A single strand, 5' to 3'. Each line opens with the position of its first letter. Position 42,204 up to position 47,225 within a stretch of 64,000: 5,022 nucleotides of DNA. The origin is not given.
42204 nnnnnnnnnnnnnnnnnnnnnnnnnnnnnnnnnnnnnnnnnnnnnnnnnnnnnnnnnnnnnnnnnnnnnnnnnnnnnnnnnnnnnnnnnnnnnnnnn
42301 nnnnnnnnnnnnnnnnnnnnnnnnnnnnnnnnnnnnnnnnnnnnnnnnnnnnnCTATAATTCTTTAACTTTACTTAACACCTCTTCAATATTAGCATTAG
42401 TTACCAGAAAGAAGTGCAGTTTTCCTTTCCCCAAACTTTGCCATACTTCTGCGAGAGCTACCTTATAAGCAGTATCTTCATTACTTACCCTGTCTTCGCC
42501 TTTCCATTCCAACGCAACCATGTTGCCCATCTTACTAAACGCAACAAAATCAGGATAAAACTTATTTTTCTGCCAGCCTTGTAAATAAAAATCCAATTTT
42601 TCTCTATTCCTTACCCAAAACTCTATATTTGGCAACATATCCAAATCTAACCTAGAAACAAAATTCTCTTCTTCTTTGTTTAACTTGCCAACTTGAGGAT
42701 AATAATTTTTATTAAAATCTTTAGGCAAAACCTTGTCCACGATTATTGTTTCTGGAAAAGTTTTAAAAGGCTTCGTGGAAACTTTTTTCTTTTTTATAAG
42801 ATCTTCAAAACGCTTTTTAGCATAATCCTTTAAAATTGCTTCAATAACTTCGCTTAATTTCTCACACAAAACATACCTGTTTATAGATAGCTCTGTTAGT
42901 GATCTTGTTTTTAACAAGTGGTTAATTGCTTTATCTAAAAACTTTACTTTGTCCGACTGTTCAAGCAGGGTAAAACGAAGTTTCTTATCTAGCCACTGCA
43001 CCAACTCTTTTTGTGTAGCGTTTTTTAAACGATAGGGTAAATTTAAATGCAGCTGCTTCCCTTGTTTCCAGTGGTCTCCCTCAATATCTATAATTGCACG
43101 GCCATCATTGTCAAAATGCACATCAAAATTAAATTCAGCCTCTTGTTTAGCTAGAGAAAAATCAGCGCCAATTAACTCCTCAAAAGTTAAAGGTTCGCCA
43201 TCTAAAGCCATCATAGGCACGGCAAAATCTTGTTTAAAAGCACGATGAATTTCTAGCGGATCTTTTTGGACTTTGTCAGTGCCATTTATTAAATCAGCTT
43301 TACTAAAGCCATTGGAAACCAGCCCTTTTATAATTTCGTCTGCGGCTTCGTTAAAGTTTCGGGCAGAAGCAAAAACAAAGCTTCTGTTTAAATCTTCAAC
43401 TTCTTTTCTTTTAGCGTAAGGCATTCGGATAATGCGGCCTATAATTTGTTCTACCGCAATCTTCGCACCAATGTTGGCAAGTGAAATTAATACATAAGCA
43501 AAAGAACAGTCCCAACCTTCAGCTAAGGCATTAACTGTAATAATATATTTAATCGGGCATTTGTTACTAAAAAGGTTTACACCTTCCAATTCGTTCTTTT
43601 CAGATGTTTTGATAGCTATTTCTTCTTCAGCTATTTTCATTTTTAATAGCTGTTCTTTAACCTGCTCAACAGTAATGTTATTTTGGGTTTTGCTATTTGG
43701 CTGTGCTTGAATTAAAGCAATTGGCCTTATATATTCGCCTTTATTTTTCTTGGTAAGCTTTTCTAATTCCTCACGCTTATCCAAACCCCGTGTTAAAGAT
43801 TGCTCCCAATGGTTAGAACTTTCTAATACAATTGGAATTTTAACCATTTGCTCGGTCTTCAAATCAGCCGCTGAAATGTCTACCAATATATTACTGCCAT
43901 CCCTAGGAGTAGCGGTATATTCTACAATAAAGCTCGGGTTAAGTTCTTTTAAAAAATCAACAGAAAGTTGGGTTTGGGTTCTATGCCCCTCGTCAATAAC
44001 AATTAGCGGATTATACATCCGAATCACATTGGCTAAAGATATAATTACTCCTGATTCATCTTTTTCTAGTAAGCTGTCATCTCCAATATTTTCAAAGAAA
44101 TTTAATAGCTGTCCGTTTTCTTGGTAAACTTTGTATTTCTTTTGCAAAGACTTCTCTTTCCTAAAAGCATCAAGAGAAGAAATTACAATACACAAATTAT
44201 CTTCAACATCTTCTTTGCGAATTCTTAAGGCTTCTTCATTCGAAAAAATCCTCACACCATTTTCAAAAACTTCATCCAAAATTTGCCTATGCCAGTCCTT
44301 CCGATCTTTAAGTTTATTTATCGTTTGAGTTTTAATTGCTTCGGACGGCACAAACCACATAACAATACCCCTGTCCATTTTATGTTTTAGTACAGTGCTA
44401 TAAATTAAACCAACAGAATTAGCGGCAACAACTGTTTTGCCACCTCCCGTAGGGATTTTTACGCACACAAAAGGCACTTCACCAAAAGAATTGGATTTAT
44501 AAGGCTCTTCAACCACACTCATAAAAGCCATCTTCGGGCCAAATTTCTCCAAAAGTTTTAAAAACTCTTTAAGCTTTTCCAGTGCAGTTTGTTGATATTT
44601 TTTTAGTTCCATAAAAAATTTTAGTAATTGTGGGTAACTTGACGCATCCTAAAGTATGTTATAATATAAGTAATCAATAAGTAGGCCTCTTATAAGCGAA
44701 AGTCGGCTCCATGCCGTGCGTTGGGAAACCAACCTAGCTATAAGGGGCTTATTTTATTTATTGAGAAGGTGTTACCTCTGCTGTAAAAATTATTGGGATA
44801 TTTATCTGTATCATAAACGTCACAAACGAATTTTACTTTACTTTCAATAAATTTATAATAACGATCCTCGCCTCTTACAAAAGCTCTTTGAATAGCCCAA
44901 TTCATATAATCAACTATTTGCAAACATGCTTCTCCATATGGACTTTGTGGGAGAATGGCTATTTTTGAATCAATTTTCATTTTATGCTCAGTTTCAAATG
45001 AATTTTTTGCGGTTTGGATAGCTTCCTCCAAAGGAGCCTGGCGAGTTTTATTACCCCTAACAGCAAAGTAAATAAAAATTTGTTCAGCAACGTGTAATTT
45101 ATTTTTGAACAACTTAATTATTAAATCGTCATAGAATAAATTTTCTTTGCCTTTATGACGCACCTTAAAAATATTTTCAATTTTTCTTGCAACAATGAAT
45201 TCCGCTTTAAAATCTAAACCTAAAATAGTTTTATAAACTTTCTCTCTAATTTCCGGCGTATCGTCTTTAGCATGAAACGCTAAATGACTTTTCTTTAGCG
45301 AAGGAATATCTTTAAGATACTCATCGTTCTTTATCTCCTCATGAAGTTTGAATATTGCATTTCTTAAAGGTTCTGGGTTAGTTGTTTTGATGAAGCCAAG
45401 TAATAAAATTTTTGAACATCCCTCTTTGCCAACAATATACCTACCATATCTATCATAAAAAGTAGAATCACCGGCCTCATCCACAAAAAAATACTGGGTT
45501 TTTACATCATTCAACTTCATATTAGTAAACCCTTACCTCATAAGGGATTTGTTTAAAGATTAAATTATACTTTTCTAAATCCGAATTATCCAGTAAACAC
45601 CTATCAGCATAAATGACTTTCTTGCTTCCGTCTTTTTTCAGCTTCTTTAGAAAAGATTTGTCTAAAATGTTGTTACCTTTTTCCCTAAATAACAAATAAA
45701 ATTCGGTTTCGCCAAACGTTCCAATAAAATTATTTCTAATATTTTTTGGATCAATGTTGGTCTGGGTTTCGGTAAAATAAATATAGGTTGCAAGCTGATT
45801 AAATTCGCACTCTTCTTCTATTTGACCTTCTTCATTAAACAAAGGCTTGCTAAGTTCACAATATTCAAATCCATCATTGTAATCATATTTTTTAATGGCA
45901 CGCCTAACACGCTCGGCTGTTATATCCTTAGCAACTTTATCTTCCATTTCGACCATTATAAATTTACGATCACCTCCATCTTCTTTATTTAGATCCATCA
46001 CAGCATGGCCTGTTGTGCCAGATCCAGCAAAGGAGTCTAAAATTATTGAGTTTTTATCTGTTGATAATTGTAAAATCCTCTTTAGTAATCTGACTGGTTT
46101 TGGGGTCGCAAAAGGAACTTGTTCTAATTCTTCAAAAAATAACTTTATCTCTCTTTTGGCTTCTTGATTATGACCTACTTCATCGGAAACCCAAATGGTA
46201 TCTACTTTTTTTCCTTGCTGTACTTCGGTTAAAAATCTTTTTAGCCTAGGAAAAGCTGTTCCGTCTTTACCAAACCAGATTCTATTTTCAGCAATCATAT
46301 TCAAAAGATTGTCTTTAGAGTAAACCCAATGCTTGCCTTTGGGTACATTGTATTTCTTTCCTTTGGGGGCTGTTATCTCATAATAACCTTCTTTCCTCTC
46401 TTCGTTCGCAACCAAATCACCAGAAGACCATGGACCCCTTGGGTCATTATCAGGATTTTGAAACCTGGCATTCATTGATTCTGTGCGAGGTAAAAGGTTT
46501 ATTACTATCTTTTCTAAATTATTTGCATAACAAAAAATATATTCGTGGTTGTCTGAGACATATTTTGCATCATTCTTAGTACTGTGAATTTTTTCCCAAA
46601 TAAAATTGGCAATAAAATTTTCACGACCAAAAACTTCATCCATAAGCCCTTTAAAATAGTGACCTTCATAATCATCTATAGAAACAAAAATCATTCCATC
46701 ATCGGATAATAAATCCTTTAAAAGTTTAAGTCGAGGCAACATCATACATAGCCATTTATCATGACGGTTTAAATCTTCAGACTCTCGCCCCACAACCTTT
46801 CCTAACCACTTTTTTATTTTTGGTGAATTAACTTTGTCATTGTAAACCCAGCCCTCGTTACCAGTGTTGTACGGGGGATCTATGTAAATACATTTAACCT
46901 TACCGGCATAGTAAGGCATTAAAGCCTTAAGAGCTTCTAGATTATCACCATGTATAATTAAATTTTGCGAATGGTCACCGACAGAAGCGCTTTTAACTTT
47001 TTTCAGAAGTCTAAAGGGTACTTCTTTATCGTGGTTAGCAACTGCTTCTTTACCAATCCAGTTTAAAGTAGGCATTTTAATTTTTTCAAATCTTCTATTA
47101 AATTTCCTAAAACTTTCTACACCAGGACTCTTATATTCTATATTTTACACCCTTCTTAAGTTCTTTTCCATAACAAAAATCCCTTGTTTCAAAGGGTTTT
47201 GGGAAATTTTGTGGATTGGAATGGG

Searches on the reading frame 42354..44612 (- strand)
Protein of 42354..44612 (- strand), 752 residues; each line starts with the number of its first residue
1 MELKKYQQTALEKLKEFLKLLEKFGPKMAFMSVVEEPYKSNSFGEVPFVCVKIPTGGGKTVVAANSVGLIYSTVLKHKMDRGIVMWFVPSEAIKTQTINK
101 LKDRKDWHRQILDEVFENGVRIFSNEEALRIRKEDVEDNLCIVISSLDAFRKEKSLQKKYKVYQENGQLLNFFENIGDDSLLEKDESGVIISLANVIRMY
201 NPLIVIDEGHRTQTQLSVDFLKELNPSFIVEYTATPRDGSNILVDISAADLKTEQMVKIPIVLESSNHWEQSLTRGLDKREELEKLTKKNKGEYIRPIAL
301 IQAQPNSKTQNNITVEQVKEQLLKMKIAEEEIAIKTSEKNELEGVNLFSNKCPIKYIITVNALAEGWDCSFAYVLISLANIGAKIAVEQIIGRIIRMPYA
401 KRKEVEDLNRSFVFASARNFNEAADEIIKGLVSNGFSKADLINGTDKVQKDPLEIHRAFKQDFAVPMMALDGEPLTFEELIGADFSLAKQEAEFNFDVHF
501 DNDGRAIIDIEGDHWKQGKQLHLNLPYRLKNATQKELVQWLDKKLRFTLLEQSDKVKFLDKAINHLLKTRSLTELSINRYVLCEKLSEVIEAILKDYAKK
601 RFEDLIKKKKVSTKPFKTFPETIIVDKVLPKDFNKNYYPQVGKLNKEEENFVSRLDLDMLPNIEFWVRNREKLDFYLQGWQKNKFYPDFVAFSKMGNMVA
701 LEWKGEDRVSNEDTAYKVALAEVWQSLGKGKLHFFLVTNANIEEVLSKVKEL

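Call 29: search_protein_families(library=pfam, proteins=[window:42354-44612:-], max_evalue=0.001)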
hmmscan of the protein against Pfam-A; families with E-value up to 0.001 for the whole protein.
window:42354-44612:- (752 aa): 3 families
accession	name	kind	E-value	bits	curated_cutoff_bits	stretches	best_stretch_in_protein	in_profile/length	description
PF04851.21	ResIII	-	5.1e-14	52.9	22.5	1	1-237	2-163/164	Type III restriction enzyme, res subunit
PF00270.35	DEAD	-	0.00034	20.8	26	0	49-109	17-73/167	DEAD/DEAH box helicase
PF18766.7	SWI2_SNF2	-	0.00036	20.7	26.7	0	92-237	45-156/221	SWI2/SNF2 ATPase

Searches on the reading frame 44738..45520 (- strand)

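Call 29: search_protein_families(library=pfam, proteins=[window:44738-45520:-], max_evalue=0.001)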
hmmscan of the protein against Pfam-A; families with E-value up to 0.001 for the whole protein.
window:44738-45520:- (260 aa): 1 family
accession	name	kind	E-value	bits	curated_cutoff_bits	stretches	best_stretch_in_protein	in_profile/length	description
PF12686.12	DUF3800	-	1.4e-06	29.5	21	1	10-213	1-149/149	Protein of unknown function (DUF3800)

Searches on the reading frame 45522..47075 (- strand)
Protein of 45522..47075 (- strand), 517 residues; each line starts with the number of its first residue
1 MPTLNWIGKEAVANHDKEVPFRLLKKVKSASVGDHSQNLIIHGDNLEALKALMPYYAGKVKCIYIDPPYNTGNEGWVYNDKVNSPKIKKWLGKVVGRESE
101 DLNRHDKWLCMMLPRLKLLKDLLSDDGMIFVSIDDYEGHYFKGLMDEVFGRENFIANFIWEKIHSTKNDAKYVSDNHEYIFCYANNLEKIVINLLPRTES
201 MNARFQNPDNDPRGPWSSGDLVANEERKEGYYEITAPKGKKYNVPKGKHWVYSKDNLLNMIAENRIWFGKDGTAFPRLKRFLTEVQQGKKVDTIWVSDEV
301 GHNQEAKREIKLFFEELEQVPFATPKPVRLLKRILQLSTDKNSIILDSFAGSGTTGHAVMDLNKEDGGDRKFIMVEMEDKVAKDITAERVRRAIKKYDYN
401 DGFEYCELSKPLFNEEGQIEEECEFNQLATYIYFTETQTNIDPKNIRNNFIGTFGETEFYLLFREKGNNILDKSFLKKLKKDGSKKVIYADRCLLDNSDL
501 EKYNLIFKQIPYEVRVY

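Call 29: search_protein_families(library=pfam, proteins=[window:45522-47075:-], max_evalue=0.001)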
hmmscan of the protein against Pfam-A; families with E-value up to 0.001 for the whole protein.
window:45522-47075:- (517 aa): 1 family
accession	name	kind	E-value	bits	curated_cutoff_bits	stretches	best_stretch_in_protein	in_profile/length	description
PF01555.25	N6_N4_Mtase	-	2.4e-42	145.8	26.7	1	60-383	1-217/221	DNA methylase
